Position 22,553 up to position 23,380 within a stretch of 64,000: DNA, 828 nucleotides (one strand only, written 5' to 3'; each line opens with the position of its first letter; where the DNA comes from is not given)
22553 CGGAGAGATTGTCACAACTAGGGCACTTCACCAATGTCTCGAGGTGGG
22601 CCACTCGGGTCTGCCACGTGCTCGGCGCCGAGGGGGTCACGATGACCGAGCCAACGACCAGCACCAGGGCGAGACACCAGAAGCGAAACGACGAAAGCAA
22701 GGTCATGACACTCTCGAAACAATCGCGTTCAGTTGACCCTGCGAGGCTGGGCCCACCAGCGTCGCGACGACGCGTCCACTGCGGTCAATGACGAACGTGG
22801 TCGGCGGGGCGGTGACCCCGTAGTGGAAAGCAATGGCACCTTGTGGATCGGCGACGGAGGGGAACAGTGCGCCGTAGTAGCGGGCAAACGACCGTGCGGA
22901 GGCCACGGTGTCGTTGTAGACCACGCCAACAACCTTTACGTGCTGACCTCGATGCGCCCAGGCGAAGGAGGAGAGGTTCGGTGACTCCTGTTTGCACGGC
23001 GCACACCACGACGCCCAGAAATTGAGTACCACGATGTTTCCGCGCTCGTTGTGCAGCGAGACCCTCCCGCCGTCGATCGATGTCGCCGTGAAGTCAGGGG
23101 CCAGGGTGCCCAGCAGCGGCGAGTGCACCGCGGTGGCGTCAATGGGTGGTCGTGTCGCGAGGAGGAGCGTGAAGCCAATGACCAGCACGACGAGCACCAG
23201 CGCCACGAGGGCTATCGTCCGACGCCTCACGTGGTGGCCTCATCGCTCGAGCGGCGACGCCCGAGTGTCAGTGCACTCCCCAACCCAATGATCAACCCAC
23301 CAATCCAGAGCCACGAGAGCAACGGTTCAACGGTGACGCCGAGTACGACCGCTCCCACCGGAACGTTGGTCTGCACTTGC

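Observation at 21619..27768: Complete colinear System I (ccmABCDEFGHI) cytochrome c maturation operon in an actinobacterial gene context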

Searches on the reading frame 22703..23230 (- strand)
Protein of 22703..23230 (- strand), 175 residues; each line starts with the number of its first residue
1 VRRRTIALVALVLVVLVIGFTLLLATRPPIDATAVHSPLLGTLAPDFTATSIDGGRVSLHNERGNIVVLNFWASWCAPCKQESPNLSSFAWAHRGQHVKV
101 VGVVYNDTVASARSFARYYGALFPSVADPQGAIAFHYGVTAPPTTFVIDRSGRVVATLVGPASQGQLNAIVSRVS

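Call 3: search_protein_families(library=pfam, proteins=[window:22703-23230:-], max_evalue=0.01)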
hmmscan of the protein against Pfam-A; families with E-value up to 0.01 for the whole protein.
window:22703-23230:- (175 aa): 5 families
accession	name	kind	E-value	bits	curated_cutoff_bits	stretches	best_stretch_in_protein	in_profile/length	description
PF00578.27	AhpC-TSA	-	8.7e-27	94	26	1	41-156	2-123/124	AhpC/TSA family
PF08534.16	Redoxin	-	2.2e-22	79.9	26.6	1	41-164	3-138/148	Redoxin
PF13905.12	Thioredoxin_8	-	3.5e-11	43.7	27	1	64-154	1-94/94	Thioredoxin-like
PF00085.26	Thioredoxin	-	4.8e-09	36.6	23.5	1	65-103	19-56/103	Thioredoxin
PF13098.12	Thioredoxin_2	-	7.9e-06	26.6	27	1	62-170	3-103/104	Thioredoxin-like domain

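Call 4: search_protein_families(library=ncbifam, proteins=[window:22703-23230:-], max_evalue=0.01)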
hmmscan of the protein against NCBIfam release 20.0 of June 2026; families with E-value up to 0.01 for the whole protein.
window:22703-23230:- (175 aa): 14 families
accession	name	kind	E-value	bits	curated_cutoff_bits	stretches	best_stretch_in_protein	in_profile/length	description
NF002854.0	PRK03147.1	subfamily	2.9e-29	102.2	170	1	3-171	6-169/176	thiol-disulfide oxidoreductase ResA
TIGR00385.1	dsbE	subfamily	1.2e-23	83.6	123.15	1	12-166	5-162/173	DsbE family thiol:disulfide interchange protein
NF041202.1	StoA_CxxC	exception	2.7e-21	76.1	210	1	25-168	17-158/163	endospore biogenesis thiol-disulfide oxidoreductase StoA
NF047696.1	ThlDiSintTplARhiz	equivalog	5.7e-15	55.7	230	1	45-104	78-137/219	thiol:disulfide interchange protein TlpA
NF011941.0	PRK15412.1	equivalog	1.5e-14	53.9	359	1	4-154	3-155/185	thiol:disulfide interchange protein DsbE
TIGR01068.1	thioredoxin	equivalog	1.2e-11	44.7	96.8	1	64-106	14-55/101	thioredoxin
NF041054.1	WAxxUGC_long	equivalog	4.6e-11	42.6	300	1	41-156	81-196/354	ResA-like WAxxUGC motif-containing protein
NF010625.0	PRK14018.1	equivalog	5.8e-09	35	522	1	48-172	42-170/521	bifunctional peptide-methionine (S)-S-oxide reductase MsrA/peptide-methionine (R)-S-oxide reductase MsrB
NF006898.0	PRK09381.1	equivalog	7.4e-09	36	138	1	66-97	23-54/109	thioredoxin TrxA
NF008229.0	PRK10996.1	equivalog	4.7e-07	29.6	125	1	65-104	53-91/141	thioredoxin TrxC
TIGR01126.1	pdi_dom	equivalog_domain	0.00014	22.1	107.2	1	63-103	13-55/105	protein disulfide-isomerase domain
NF038285.1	deiodinase_rel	hypoth_equivalog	0.0002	20.9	250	1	36-95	174-235/347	deiodinase family protein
NF053650.1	PerredPrxQDein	equivalog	0.00022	21.2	260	1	45-135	2-91/148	thioredoxin-dependent peroxiredoxin PrxQ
NF009668.0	PRK13189.1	equivalog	0.0014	17.9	211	1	34-168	6-153/224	peroxiredoxin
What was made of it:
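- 22703..23230 (-): ccmG, a membrane-anchored thioredoxin-like thiol reductase (175 aa). The best NCBIfam hits are ResA (2.9e-29) and DsbE (1.2e-23), both below their cut-offs (calls 3, 4).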
